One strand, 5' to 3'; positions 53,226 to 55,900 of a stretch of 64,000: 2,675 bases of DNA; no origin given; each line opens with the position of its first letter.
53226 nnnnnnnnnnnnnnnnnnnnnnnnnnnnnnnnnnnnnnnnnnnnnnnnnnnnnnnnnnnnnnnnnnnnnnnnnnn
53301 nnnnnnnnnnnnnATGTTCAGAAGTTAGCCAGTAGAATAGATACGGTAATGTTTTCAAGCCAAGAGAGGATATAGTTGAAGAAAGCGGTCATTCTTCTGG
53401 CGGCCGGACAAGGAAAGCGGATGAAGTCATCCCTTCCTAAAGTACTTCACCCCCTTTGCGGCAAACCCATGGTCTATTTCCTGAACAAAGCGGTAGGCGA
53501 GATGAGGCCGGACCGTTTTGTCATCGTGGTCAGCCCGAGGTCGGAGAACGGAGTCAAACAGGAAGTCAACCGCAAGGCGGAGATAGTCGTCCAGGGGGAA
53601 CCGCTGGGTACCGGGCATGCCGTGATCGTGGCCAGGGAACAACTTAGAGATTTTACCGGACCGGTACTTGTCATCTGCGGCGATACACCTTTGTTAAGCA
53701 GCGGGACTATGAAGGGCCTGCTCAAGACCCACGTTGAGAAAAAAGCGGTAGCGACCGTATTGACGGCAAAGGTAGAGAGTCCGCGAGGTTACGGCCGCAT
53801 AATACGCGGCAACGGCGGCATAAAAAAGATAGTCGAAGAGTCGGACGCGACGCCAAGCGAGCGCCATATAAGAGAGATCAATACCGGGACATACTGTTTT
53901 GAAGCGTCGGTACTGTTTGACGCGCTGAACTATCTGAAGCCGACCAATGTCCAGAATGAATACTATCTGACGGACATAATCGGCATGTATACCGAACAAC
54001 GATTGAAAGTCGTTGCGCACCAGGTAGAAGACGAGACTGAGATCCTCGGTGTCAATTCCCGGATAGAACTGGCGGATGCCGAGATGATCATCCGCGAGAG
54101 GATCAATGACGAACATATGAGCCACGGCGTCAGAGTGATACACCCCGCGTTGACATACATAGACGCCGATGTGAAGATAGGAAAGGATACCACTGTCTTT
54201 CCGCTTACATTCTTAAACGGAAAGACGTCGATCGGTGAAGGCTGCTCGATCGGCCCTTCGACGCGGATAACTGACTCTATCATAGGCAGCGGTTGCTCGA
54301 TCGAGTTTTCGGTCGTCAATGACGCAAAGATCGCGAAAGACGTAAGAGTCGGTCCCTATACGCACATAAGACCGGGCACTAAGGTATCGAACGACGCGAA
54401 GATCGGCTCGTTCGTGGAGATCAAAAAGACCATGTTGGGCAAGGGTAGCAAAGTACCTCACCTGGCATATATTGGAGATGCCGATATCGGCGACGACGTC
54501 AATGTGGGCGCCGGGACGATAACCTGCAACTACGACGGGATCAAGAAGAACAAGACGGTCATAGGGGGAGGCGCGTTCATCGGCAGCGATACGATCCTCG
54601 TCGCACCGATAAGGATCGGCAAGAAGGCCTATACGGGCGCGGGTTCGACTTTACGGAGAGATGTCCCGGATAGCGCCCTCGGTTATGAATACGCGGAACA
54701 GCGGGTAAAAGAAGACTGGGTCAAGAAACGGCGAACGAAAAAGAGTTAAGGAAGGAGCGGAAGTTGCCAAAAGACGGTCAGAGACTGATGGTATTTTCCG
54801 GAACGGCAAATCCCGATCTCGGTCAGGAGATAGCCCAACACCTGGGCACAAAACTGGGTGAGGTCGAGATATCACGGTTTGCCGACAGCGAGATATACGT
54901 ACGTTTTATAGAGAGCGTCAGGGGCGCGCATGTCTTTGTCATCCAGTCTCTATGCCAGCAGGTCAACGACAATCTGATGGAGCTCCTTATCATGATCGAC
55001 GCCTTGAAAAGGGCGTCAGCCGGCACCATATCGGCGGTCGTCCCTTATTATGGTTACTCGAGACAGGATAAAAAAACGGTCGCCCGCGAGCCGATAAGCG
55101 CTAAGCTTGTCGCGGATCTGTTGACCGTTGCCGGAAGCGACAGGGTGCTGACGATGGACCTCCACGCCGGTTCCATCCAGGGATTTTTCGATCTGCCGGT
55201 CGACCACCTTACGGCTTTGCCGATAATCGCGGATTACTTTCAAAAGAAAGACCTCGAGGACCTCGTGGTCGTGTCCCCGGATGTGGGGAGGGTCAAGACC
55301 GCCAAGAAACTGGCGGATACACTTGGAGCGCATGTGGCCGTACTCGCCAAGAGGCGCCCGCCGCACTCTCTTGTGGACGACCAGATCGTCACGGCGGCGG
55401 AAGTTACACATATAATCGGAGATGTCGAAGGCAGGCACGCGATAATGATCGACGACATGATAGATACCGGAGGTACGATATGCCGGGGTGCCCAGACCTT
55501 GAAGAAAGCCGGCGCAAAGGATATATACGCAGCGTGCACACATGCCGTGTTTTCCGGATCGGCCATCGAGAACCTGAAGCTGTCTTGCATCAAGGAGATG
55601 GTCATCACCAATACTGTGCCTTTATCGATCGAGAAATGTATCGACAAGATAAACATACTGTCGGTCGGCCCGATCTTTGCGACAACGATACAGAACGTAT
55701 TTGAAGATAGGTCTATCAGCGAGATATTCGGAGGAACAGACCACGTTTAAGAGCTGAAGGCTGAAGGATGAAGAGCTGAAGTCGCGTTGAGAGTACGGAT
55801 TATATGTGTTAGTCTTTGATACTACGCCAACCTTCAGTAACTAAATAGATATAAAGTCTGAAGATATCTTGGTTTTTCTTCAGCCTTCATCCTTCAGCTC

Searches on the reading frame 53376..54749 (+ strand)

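Call 14: search_protein_families(library=pfam, proteins=[window:53376-54749:+])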
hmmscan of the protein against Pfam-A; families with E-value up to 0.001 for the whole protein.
window:53376-54749:+ (457 aa): 6 families
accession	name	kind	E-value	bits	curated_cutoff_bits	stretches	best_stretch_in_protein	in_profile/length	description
PF00132.30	Hexapep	-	5.8e-25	86.4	27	4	316-351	1-36/36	Bacterial transferase hexapeptide (six repeats)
PF00483.29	NTP_transferase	-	4.5e-20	72.7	21.2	1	5-216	2-220/245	Nucleotidyl transferase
PF12804.13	NTP_transf_3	-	1.8e-13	51.4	27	1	5-131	1-123/160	MobA-like NTP transferase domain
PF25084.1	LbH_EIF2B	-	1e-11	45.2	54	1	279-332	17-71/105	EIF2B subunit epsilon LbH domain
PF01128.25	IspD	-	3.5e-07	30.6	27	1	4-129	2-128/221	2-C-methyl-D-erythritol 4-phosphate cytidylyltransferase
PF24894.1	Hexapep_GlmU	-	4.7e-06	27.1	23.3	1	296-369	14-86/104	GlmU-like, C-terminal hexapeptide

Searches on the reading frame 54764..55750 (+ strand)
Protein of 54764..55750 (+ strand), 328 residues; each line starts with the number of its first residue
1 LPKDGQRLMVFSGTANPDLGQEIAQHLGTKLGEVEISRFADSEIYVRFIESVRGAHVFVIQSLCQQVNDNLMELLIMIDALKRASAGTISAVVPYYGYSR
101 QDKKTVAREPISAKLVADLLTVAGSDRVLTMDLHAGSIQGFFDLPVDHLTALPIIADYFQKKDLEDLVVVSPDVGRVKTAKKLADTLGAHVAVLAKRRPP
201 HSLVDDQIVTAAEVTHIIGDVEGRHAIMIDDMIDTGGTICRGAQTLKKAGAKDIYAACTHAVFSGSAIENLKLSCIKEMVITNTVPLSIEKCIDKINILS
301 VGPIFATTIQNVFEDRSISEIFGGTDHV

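Call 14: search_protein_families(library=pfam, proteins=[window:54764-55750:+])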
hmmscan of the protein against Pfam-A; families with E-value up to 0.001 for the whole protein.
window:54764-55750:+ (328 aa): 3 families
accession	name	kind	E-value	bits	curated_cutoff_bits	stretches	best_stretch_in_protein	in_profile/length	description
PF13793.12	Pribosyltran_N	-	1e-52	177.4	25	1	8-124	1-117/117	N-terminal domain of ribose phosphate pyrophosphokinase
PF14572.12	Pribosyl_synth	-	7.5e-24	85.1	27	1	215-322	75-183/184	Phosphoribosyl synthetase-associated domain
PF00156.33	Pribosyltran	-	1.6e-13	50.7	26.3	1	155-261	19-125/158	Phosphoribosyl transferase domain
